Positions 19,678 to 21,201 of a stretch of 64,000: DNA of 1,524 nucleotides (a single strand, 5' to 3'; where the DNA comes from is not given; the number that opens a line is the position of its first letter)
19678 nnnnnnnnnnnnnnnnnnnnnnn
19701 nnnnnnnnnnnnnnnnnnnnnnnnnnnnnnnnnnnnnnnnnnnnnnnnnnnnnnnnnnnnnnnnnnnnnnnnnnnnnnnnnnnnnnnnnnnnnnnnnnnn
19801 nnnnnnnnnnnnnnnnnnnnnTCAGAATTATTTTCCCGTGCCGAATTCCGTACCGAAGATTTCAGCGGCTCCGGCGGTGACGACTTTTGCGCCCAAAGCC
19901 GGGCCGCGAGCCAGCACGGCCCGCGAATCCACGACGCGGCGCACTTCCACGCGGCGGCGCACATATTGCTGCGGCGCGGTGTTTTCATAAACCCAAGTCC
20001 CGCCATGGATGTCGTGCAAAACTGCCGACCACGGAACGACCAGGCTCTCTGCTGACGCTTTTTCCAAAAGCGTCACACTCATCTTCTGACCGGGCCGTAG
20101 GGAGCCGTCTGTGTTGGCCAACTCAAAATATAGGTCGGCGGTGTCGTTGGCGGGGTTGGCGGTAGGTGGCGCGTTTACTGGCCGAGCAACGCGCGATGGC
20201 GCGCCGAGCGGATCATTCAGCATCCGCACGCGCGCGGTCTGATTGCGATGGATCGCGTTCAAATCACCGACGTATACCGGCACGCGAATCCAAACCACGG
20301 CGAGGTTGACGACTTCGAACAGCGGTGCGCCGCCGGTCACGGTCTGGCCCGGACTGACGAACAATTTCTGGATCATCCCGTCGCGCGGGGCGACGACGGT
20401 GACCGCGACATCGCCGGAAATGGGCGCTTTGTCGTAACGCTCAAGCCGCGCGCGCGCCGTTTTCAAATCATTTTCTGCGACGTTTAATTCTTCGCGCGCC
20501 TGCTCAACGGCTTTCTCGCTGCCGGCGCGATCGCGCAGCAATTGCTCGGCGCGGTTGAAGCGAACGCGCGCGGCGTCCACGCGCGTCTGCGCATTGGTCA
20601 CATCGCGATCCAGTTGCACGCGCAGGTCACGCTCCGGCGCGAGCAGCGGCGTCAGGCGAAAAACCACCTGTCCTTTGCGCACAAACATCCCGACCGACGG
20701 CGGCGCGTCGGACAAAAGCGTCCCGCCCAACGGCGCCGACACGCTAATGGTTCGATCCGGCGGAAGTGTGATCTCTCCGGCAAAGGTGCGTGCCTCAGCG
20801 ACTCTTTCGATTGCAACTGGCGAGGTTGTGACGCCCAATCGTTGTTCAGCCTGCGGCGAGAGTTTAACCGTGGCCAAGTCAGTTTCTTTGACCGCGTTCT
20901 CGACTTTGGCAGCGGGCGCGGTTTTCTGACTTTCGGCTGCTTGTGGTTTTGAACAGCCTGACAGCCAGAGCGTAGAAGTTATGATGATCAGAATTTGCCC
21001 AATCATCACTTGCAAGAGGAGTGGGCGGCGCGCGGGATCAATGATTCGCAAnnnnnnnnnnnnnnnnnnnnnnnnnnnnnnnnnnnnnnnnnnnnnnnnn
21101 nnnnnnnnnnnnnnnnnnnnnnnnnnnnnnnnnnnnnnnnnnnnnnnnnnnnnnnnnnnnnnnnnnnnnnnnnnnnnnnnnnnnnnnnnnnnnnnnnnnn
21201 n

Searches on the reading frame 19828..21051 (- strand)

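Call 52: search_protein_families(library=pfam, proteins=[window:19828-21051:-], max_evalue=0.001)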
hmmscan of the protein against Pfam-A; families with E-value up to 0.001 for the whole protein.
window:19828-21051:- (407 aa): 3 families
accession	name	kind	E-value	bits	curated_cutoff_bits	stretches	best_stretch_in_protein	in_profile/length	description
PF16576.10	HlyD_D23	-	2.9e-17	63.1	30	1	92-321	10-211/214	Barrel-sandwich domain of CusB or HlyD membrane-fusion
PF13437.12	HlyD_3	-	4.7e-15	56.7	22.2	1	218-321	1-106/106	HlyD family secretion protein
PF00364.28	Biotin_lipoyl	-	0.00091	19.4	22.1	0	217-246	43-72/73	Biotin-requiring enzyme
